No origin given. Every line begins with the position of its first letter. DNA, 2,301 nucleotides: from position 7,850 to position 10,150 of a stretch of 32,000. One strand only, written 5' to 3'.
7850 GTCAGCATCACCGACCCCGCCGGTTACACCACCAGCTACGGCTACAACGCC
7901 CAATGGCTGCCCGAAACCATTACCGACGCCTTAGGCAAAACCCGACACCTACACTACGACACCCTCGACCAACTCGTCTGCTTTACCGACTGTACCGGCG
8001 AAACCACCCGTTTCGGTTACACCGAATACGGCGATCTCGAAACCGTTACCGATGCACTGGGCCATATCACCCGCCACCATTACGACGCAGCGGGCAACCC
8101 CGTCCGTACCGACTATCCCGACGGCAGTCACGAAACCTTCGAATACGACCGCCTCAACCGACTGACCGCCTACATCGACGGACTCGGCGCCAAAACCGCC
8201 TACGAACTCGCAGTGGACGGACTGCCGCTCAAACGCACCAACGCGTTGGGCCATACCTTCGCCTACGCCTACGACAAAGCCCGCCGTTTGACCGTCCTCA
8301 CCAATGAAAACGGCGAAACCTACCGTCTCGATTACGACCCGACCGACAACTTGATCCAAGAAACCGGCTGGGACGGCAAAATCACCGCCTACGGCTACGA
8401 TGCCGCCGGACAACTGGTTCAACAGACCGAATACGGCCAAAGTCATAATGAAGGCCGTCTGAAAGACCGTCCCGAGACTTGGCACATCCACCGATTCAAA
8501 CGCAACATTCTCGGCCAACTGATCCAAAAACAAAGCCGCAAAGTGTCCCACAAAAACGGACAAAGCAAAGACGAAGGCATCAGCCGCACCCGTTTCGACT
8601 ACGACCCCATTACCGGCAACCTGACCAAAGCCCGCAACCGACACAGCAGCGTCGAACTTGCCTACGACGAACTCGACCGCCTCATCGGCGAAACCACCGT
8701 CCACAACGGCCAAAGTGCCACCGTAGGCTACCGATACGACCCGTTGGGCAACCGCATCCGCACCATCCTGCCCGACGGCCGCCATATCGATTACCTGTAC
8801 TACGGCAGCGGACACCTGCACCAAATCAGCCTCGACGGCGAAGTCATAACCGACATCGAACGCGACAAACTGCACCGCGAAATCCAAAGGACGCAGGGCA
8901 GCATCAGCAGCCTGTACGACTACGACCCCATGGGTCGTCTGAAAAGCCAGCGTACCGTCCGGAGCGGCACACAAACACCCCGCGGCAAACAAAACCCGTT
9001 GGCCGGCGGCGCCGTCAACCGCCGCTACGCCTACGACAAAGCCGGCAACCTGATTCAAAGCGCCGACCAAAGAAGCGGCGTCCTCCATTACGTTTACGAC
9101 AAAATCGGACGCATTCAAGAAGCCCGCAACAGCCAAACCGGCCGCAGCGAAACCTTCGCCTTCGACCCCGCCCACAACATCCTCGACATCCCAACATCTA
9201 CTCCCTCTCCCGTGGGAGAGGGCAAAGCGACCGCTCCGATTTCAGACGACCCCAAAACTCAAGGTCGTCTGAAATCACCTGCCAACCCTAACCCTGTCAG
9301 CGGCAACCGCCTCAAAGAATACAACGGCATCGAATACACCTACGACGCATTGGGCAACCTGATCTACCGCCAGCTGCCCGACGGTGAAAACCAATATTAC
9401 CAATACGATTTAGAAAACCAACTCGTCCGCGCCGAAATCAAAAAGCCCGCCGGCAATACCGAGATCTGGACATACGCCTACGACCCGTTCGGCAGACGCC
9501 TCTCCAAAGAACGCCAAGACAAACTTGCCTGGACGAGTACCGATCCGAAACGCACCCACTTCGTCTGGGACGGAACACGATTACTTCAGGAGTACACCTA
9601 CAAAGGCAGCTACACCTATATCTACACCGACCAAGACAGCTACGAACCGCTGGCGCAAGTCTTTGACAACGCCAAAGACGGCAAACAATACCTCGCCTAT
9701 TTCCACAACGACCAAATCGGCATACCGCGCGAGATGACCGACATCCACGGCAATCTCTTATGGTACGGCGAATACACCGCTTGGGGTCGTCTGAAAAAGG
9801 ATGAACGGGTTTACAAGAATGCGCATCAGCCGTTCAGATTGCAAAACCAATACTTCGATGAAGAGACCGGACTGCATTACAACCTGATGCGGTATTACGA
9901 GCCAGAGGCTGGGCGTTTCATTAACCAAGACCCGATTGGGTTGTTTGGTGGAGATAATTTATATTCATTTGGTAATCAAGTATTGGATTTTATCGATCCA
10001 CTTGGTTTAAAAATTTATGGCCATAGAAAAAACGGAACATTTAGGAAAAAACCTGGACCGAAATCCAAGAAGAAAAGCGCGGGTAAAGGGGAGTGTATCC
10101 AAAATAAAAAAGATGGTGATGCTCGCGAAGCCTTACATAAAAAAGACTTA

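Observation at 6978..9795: DUS embedded in-frame in the rhs core, coinciding with cassette breakpoints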

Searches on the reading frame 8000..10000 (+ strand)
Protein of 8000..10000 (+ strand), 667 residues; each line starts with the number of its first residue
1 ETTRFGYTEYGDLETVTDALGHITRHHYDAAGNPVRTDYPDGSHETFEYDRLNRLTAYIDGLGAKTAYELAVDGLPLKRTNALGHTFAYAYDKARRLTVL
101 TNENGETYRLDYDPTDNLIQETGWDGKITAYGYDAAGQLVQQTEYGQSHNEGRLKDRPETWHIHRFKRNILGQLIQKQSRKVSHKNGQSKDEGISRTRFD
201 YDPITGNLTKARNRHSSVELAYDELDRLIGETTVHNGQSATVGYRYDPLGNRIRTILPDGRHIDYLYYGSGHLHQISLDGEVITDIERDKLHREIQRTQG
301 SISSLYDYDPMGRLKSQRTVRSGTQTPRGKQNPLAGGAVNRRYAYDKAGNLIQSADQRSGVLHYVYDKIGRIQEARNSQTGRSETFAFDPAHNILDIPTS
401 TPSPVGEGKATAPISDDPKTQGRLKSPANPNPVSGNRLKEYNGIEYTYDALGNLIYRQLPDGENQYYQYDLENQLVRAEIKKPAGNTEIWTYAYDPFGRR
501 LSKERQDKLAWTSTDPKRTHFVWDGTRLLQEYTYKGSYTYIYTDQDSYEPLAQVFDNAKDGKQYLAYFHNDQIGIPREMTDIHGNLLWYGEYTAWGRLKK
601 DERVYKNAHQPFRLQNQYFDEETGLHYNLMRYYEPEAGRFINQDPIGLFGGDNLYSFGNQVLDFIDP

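Call 36: search_solved_structures(query=window:8000-10000:+, max_evalue=0.00001, show_alignments=3)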
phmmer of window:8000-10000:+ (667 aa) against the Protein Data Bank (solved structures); distinct sequences matched with E-value up to 0.00001: 13.
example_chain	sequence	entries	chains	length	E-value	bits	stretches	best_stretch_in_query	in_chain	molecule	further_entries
7q97_A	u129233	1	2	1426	2.2e-112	380.3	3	3-400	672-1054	Rhs family protein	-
8qja_A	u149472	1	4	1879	7.2e-87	296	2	2-667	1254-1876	Putative type VI secretion system YD repeat-containing Rhs element Vgr protein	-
8uy4_A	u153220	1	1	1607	4.2e-76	260.4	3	5-554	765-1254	Tse15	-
8uxt_A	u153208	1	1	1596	6e-75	256.6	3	5-554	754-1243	Tse15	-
8cp6_B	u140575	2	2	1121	3.4e-68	234.3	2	3-533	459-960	Toxin protein Tse5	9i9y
8qjb_A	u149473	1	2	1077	1.2e-57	199.5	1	11-667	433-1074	T6SS-associated Rhs core domain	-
8qjc_A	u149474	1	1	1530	5.4e-57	197.3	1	11-667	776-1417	T6SS-associated Rhs core and toxin domain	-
8qjd_A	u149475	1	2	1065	9.5e-57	196.5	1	11-667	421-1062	Salmonella bongori Rhs core domain (residues 360-1420)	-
8h8a_A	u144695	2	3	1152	1.2e-55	192.9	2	431-667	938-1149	Putative Rhs-family protein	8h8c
8h8b_A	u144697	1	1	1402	2.9e-54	188.3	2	431-666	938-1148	Putative Rhs-family protein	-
7pq5_L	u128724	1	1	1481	4.2e-33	118.3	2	435-667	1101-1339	Tre23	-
9pt5_A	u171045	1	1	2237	4.2e-15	58.8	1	322-658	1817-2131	Teneurin-like protein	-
9ifo_A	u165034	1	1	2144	1.1e-14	57.5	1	322-658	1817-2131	Teneurin-Like Protein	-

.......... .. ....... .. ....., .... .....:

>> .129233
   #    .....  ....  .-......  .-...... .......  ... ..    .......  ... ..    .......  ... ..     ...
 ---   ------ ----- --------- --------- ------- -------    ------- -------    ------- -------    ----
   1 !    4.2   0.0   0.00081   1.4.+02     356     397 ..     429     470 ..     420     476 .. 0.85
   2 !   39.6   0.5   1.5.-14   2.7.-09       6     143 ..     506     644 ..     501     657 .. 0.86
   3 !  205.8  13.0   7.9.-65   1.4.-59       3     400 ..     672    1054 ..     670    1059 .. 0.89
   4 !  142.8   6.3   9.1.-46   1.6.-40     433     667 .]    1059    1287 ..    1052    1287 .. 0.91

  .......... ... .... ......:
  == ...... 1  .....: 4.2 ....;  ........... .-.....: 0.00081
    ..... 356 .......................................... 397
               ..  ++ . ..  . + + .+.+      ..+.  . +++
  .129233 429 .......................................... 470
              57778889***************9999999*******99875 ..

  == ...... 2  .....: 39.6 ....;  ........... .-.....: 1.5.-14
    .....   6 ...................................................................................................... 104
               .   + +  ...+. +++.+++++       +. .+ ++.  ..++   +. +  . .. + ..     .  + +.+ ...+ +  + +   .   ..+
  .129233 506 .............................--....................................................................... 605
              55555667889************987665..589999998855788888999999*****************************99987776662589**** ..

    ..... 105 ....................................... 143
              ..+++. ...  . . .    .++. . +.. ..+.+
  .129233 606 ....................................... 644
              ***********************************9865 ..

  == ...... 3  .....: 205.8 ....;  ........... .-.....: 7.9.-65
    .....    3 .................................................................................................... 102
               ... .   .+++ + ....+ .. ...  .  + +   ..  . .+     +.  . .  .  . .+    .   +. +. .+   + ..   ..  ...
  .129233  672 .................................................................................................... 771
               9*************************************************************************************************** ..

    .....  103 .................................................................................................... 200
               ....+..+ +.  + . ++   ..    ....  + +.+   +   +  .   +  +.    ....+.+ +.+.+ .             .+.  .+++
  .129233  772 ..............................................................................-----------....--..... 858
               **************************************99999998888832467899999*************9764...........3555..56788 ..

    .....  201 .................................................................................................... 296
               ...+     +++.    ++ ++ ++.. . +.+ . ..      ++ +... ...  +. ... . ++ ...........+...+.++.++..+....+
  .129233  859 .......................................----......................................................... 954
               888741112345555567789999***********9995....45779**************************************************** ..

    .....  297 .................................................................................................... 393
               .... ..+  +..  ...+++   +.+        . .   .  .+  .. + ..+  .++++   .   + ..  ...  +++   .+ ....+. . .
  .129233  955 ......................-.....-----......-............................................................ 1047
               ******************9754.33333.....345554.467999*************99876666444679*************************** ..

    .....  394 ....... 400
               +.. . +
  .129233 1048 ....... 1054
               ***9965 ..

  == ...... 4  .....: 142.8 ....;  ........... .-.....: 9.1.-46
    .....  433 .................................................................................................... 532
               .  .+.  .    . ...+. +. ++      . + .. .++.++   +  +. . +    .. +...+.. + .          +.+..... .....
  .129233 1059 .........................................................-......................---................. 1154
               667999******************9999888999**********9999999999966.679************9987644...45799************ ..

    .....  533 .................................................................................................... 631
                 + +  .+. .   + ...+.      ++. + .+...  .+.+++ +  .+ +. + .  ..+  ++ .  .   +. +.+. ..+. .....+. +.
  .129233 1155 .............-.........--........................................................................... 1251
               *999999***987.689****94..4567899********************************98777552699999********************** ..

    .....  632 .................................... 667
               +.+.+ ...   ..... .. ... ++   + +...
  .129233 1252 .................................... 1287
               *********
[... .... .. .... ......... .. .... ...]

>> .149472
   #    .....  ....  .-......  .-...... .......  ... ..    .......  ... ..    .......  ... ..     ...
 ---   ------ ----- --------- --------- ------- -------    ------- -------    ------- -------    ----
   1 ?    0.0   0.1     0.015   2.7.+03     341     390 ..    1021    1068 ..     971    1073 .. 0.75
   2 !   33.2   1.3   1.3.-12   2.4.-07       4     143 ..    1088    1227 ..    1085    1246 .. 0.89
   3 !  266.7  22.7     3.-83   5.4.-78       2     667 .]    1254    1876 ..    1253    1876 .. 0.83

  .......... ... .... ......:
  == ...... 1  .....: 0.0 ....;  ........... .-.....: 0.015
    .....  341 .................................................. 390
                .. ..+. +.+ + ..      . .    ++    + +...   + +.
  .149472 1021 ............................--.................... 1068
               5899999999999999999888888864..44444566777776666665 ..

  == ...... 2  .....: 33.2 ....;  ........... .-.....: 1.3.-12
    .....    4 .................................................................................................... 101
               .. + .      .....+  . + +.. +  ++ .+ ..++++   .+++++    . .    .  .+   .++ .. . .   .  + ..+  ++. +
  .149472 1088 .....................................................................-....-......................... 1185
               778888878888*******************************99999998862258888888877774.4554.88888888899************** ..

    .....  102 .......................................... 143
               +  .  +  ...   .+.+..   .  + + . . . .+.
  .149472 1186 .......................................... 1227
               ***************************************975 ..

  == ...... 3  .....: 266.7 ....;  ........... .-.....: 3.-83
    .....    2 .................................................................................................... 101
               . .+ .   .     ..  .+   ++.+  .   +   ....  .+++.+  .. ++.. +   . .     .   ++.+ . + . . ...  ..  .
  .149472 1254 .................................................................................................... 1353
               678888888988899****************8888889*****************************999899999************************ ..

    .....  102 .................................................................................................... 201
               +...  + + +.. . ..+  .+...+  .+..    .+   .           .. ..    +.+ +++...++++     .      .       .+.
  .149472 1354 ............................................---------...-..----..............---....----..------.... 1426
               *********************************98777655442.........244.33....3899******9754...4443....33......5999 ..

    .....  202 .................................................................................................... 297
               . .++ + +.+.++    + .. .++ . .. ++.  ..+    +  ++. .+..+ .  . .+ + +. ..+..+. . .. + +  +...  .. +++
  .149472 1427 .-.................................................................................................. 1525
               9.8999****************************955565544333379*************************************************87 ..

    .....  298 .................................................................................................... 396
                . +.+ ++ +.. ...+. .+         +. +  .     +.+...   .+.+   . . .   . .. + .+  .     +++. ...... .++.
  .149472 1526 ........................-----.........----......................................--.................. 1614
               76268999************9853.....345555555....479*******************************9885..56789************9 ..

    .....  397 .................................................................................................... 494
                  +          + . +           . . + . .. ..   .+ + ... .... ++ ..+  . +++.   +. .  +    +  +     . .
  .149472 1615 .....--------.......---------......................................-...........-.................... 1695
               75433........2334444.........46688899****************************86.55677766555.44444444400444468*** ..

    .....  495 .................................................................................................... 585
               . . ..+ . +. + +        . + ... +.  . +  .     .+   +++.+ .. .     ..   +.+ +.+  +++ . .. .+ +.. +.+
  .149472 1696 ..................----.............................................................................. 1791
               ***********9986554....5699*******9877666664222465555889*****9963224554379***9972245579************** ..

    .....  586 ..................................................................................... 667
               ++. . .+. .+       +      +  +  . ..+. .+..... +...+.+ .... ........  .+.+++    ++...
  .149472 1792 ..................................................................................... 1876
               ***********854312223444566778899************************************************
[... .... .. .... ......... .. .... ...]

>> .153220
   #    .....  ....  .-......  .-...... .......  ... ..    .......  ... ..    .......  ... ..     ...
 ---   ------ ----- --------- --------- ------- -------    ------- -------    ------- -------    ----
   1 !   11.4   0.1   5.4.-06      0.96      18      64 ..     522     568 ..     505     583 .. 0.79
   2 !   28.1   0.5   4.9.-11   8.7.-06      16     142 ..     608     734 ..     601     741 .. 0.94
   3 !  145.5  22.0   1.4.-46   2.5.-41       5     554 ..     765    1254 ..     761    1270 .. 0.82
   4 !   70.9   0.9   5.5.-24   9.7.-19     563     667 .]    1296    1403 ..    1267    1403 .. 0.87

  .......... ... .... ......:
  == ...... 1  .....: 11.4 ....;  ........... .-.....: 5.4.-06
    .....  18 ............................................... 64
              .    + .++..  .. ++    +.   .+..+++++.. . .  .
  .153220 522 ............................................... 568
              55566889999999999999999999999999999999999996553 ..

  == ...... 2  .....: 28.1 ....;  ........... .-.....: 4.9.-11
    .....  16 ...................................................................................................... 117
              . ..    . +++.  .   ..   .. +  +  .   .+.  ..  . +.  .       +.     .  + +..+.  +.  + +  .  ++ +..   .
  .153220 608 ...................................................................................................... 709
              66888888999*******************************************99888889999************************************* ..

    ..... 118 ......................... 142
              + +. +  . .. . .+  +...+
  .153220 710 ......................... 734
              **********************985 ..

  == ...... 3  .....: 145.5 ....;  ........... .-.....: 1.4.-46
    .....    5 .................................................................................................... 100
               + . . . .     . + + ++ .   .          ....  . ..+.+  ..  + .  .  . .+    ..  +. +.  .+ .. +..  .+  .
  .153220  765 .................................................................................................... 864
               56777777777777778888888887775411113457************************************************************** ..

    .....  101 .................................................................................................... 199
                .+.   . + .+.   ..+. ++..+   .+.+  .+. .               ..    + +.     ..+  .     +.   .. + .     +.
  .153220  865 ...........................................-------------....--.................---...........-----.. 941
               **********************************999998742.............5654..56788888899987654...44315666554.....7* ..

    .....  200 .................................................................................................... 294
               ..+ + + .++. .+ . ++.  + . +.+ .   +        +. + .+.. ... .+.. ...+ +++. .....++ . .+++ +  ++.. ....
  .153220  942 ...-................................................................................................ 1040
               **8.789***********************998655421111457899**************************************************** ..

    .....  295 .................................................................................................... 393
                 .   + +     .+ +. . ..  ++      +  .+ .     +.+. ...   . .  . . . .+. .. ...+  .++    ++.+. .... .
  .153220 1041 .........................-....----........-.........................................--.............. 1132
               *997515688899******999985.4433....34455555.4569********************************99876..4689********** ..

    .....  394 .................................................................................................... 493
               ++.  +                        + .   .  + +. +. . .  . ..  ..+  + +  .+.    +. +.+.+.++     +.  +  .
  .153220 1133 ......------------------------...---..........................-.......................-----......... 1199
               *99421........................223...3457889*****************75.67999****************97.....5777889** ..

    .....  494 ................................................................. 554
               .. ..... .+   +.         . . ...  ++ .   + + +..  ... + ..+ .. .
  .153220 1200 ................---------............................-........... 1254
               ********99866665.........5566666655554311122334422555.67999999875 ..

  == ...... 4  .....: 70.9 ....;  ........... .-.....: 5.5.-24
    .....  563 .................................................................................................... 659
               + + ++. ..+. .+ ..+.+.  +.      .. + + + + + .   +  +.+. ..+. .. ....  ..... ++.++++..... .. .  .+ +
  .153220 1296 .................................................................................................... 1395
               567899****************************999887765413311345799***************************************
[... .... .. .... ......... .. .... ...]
